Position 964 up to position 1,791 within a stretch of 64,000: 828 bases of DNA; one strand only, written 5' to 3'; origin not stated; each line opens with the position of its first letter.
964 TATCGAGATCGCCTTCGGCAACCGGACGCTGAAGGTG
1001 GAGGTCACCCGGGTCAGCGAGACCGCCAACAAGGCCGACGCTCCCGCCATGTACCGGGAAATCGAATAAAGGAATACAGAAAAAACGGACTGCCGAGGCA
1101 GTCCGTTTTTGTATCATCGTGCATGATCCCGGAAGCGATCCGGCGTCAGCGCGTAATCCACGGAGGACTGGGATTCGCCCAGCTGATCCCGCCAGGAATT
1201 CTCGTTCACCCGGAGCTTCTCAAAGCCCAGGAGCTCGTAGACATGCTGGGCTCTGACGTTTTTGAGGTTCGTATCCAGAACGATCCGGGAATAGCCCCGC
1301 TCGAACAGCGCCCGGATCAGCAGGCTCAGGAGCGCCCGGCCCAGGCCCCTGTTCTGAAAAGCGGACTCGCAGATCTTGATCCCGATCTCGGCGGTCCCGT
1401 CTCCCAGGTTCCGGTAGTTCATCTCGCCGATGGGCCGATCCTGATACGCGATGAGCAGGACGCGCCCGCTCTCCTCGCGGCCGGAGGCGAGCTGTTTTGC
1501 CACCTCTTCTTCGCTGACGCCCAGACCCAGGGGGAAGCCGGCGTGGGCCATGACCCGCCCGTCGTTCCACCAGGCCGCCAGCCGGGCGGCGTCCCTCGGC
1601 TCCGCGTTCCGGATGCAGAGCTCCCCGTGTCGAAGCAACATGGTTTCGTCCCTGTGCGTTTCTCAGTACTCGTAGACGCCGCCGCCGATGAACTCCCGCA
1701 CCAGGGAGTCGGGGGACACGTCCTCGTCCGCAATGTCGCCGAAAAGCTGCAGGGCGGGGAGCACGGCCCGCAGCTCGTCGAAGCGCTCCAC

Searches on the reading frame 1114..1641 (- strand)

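Call 7: search_protein_families(library=pfam, proteins=[window:1114-1641:-], max_evalue=0.01)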
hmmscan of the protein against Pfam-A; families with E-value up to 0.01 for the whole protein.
window:1114-1641:- (175 aa): 7 families
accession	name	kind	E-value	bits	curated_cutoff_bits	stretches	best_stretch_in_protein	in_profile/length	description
PF13302.13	Acetyltransf_3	-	8.1e-16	59.4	25.4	1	8-141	2-138/138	Acetyltransferase (GNAT) domain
PF00583.31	Acetyltransf_1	-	2.8e-14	53.8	20.7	1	50-140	24-116/116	Acetyltransferase (GNAT) family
PF13523.12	Acetyltransf_8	-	3.4e-09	36.9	27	1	16-144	4-141/145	Acetyltransferase (GNAT) domain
PF08445.16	FR47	-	1.2e-08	35.3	22.1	1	86-146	24-83/86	FR47-like protein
PF13420.13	Acetyltransf_4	-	1.4e-08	35.4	24.3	1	10-148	1-142/155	Acetyltransferase (GNAT) domain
PF13508.13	Acetyltransf_7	-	1e-07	32.7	27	1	59-142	3-84/84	Acetyltransferase (GNAT) domain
PF13673.13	Acetyltransf_10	-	9.4e-06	26.1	23.6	1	54-144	24-111/128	Acetyltransferase (GNAT) domain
